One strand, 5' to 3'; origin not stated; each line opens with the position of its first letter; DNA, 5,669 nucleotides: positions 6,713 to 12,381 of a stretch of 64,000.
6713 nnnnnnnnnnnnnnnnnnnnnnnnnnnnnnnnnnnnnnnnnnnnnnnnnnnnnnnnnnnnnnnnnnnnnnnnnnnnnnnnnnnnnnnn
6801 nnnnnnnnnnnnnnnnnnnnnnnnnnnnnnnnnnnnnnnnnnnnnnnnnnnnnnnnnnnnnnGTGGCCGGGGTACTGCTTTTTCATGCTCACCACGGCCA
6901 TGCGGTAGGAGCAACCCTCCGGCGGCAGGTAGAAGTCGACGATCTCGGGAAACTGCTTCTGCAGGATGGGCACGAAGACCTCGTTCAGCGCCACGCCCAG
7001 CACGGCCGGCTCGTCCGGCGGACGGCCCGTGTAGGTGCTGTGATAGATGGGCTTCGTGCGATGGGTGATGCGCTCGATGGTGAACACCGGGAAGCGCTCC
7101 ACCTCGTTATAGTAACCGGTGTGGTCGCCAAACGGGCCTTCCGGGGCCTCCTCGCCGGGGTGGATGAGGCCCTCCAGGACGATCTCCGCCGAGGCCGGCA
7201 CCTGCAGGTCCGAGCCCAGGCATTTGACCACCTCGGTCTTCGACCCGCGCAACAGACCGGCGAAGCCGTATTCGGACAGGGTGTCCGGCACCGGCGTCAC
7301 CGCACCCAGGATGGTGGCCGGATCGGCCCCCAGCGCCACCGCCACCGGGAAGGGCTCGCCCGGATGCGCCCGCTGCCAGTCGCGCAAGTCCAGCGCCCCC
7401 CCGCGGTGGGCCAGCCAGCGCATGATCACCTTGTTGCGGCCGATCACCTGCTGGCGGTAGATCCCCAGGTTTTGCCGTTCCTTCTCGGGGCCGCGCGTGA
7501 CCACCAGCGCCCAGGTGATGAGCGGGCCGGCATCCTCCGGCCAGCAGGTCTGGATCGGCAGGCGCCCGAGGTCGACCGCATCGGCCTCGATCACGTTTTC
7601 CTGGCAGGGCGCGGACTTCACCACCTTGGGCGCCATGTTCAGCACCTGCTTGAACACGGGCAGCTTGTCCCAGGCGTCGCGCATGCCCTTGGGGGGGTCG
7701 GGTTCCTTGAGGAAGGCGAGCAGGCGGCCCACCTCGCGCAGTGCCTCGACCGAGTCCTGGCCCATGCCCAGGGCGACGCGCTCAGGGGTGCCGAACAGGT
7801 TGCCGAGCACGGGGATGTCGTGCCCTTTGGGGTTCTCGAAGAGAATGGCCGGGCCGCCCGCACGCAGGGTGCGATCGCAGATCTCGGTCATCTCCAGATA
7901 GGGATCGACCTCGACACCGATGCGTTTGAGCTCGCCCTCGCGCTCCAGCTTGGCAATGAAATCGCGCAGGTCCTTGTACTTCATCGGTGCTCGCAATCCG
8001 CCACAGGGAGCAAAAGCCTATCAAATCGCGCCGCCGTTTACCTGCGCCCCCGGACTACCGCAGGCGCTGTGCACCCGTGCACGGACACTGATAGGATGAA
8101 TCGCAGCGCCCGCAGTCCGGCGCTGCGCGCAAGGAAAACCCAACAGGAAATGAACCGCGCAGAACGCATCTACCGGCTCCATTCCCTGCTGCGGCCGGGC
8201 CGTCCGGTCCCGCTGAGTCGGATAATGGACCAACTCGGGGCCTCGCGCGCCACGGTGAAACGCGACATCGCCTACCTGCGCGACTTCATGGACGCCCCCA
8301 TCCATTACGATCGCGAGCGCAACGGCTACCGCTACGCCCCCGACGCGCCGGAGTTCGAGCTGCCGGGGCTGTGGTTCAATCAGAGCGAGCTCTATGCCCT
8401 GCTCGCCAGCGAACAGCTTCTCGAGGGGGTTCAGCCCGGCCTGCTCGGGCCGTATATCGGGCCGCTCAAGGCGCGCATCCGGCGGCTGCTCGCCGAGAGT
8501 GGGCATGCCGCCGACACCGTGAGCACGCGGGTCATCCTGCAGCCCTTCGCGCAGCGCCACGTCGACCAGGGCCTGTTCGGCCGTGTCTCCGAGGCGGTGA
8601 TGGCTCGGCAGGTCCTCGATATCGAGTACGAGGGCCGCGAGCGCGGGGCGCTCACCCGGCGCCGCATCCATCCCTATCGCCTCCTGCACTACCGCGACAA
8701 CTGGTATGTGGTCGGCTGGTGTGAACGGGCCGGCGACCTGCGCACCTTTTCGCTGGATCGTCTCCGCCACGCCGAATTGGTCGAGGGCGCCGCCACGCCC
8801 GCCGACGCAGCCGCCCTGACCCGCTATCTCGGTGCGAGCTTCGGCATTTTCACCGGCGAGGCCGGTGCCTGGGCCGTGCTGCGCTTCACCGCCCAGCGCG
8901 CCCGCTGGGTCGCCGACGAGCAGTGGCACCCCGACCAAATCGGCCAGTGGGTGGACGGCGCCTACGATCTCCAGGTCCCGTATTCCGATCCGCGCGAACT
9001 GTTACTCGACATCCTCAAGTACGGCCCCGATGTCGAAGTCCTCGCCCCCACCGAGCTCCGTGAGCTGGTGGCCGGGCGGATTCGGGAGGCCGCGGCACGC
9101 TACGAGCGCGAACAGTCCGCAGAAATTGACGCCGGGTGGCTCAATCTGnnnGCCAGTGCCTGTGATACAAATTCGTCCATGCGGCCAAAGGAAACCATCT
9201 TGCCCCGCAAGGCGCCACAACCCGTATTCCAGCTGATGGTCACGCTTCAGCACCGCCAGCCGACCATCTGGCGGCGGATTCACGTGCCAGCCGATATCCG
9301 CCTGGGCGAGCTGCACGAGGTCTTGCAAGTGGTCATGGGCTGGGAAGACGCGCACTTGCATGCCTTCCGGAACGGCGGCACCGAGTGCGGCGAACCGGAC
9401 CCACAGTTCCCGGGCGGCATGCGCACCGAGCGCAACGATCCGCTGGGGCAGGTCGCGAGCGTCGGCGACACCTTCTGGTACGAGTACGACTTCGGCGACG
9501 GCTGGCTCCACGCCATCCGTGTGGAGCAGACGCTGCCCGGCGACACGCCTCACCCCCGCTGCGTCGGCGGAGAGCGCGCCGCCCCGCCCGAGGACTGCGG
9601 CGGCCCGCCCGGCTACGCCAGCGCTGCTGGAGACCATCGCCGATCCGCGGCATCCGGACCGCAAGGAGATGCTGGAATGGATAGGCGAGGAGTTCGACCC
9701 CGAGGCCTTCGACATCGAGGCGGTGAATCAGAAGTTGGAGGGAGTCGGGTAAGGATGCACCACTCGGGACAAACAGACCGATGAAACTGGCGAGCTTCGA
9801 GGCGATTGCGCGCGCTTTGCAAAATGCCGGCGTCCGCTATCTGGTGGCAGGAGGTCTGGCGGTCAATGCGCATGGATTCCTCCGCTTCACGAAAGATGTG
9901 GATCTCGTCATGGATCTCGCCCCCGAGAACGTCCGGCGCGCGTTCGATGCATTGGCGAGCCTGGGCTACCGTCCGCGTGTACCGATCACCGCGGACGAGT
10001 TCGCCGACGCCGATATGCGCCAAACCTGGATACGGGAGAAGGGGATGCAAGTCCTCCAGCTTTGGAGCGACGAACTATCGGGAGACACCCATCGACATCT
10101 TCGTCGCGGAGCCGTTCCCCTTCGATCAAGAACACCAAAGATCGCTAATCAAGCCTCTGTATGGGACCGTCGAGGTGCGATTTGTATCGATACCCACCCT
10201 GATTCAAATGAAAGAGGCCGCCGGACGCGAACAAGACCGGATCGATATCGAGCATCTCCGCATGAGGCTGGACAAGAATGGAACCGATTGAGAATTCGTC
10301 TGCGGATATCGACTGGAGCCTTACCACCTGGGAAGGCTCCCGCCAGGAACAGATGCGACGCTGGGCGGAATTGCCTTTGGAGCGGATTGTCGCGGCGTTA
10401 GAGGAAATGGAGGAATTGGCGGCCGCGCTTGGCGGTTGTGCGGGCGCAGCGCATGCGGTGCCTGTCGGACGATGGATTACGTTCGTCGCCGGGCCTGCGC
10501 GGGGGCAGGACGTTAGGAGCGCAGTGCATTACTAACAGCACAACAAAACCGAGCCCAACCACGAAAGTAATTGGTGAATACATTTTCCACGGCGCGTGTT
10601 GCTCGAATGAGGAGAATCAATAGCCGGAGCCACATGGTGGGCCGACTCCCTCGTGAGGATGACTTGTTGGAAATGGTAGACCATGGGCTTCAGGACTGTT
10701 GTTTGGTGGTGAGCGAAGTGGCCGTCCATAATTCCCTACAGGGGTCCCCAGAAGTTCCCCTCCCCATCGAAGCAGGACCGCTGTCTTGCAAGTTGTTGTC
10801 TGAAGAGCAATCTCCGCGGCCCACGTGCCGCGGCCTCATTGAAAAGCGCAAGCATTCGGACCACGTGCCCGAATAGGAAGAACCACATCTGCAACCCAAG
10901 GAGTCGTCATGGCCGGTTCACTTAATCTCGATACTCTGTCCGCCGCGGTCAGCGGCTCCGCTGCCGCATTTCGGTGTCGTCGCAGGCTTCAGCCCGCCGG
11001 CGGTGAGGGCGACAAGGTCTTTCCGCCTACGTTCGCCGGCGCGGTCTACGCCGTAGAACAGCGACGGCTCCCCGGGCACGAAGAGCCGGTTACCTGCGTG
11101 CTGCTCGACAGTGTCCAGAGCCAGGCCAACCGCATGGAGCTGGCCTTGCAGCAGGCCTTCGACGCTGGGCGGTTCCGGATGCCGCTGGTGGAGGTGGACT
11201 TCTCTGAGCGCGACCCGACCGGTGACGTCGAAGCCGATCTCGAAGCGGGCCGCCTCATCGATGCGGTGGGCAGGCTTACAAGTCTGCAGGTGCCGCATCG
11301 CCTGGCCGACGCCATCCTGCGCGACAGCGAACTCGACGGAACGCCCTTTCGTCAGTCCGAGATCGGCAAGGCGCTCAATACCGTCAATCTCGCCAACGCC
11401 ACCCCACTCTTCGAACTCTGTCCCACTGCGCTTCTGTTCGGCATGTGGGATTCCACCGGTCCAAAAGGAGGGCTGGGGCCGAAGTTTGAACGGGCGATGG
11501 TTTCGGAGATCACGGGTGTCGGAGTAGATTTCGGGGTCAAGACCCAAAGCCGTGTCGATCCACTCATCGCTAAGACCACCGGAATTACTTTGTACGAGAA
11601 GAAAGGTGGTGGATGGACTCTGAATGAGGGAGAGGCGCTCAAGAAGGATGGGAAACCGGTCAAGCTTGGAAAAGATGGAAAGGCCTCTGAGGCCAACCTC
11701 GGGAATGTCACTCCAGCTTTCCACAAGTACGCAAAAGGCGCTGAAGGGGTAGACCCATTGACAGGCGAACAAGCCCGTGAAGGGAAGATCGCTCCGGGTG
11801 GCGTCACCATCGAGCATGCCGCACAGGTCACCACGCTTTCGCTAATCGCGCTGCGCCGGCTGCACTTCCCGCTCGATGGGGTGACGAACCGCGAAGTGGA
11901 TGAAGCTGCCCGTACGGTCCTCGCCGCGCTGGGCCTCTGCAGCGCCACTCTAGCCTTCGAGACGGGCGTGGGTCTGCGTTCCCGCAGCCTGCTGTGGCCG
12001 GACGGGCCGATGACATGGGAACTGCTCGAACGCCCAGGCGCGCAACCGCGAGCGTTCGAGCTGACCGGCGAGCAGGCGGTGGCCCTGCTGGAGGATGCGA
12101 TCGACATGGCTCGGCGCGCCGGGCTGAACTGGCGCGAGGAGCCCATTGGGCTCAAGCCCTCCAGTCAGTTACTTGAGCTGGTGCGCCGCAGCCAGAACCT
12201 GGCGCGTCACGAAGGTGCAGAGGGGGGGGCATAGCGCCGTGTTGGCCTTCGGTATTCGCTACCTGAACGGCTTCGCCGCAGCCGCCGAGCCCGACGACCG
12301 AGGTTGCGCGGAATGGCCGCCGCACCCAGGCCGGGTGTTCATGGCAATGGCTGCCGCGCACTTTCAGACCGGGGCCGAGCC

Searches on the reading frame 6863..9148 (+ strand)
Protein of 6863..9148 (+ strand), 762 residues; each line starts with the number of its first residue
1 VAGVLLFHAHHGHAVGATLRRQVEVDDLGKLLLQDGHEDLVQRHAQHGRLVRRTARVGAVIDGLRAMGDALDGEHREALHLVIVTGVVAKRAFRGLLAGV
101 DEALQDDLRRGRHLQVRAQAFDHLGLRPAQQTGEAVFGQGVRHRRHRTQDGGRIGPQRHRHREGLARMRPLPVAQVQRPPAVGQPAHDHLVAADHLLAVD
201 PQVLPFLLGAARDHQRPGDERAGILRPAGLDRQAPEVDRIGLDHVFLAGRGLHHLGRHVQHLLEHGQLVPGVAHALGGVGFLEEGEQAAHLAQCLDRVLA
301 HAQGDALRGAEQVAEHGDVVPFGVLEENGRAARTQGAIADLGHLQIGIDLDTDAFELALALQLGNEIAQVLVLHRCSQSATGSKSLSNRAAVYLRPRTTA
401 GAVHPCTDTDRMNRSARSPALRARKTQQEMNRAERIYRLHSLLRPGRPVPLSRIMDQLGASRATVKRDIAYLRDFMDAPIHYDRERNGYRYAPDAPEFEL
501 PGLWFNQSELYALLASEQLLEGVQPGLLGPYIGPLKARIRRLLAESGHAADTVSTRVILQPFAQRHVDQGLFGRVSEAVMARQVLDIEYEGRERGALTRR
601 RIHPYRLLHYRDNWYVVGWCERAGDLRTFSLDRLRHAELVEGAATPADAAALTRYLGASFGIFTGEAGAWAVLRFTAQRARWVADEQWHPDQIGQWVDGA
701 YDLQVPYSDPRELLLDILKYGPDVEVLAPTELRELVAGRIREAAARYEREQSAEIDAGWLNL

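Call 12: search_protein_families(library=ncbifam, proteins=[window:6863-9148:+], max_evalue=0.01)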
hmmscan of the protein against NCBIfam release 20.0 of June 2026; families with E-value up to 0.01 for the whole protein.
window:6863-9148:+ (762 aa): 1 family
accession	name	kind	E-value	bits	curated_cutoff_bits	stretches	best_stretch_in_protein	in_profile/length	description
NF053736.1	AcpB_EbpR_MafR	subfamily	0.0066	15.8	130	1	439-492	11-65/481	AcpB/EbpR/MafR family transcriptional regulator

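Call 77: search_protein_families(library=pfam, proteins=[window:6863-9148:+], max_evalue=0.01)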
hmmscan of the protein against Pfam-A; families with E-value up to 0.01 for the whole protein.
window:6863-9148:+ (762 aa): 3 families
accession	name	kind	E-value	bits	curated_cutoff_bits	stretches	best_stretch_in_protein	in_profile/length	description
PF13280.12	WYL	-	8.6e-21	74.2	21.8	1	571-638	2-69/70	WYL domain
PF25583.1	WCX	-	1.5e-15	57.7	23.9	1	670-744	4-76/76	WCX domain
PF08279.18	HTH_11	-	2.8e-07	30.8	25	1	439-490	5-55/55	HTH domain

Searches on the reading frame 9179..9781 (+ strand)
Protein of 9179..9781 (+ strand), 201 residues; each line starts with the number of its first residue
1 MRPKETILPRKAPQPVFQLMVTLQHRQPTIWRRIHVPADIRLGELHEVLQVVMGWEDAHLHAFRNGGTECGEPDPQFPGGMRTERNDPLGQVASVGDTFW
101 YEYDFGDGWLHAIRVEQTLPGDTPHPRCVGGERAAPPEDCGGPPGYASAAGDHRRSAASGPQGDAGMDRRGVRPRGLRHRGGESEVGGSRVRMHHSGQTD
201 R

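Call 12: search_protein_families(library=ncbifam, proteins=[window:9179-9781:+], max_evalue=0.01)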
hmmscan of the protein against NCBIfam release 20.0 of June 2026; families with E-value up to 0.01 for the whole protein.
window:9179-9781:+ (201 aa): 0 families

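Call 77: search_protein_families(library=pfam, proteins=[window:9179-9781:+], max_evalue=0.01)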
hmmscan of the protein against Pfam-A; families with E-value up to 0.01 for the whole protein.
window:9179-9781:+ (201 aa): 1 family
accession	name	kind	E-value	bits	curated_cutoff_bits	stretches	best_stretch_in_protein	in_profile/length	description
PF07929.16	PRiA4_ORF3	-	7.4e-47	159.7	26.6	1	16-148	2-140/173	Plasmid pRiA4b ORF-3-like protein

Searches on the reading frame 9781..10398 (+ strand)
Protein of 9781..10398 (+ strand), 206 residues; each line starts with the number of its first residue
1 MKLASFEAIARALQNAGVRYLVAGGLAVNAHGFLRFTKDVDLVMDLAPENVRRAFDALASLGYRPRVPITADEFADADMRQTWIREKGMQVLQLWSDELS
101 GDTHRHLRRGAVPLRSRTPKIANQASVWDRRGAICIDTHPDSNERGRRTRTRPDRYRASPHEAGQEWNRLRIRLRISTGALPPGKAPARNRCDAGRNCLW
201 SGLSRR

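Call 12: search_protein_families(library=ncbifam, proteins=[window:9781-10398:+], max_evalue=0.01)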
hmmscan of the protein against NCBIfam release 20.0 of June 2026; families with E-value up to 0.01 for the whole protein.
window:9781-10398:+ (206 aa): 0 families

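Call 77: search_protein_families(library=pfam, proteins=[window:9781-10398:+], max_evalue=0.01)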
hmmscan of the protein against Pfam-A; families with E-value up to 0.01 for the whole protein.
window:9781-10398:+ (206 aa): 1 family
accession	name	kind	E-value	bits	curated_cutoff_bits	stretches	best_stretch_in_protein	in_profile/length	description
PF14907.12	NTP_transf_5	-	0.00029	21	31.2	1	3-101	57-124/249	Uncharacterised nucleotidyltransferase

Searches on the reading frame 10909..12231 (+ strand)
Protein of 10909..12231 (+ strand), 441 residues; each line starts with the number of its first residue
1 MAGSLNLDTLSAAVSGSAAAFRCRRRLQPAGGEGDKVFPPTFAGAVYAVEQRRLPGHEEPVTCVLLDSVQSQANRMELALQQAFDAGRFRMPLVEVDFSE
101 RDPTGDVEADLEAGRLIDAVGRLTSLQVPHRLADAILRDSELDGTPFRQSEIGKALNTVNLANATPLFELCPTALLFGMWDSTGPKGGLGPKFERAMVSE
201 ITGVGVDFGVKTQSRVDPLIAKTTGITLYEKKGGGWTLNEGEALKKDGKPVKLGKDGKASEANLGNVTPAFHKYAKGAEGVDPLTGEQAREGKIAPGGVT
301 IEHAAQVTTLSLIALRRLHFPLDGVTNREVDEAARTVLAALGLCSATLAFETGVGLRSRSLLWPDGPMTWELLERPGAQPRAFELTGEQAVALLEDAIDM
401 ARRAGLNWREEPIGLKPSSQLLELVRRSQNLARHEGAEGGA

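Call 9: search_protein_families(library=ncbifam, proteins=[window:10909-12231:+], max_evalue=0.1)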
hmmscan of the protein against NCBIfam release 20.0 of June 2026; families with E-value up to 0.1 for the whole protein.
window:10909-12231:+ (441 aa): 1 family
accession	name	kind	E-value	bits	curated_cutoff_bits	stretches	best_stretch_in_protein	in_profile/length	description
TIGR02570.1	cas7_GSU0053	equivalog_domain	1.9e-17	63.7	38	1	20-206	2-171/178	type I-G CRISPR-associated RAMP protein Csb1/Cas7g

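Call 10: search_protein_families(library=pfam, proteins=[window:10909-12231:+], max_evalue=0.1)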
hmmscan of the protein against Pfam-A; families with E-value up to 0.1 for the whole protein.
window:10909-12231:+ (441 aa): 1 family
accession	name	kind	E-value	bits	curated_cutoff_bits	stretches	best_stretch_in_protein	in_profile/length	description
PF09617.15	Cas_GSU0053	-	1.4e-54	185.1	25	1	22-206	2-166/168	CRISPR-associated protein GSU0053 (Cas_GSU0053)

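Call 32: search_solved_structures(query=window:10909-12231:+, max_evalue=0.01)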
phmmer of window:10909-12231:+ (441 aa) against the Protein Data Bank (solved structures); distinct sequences matched with E-value up to 0.01: 0.
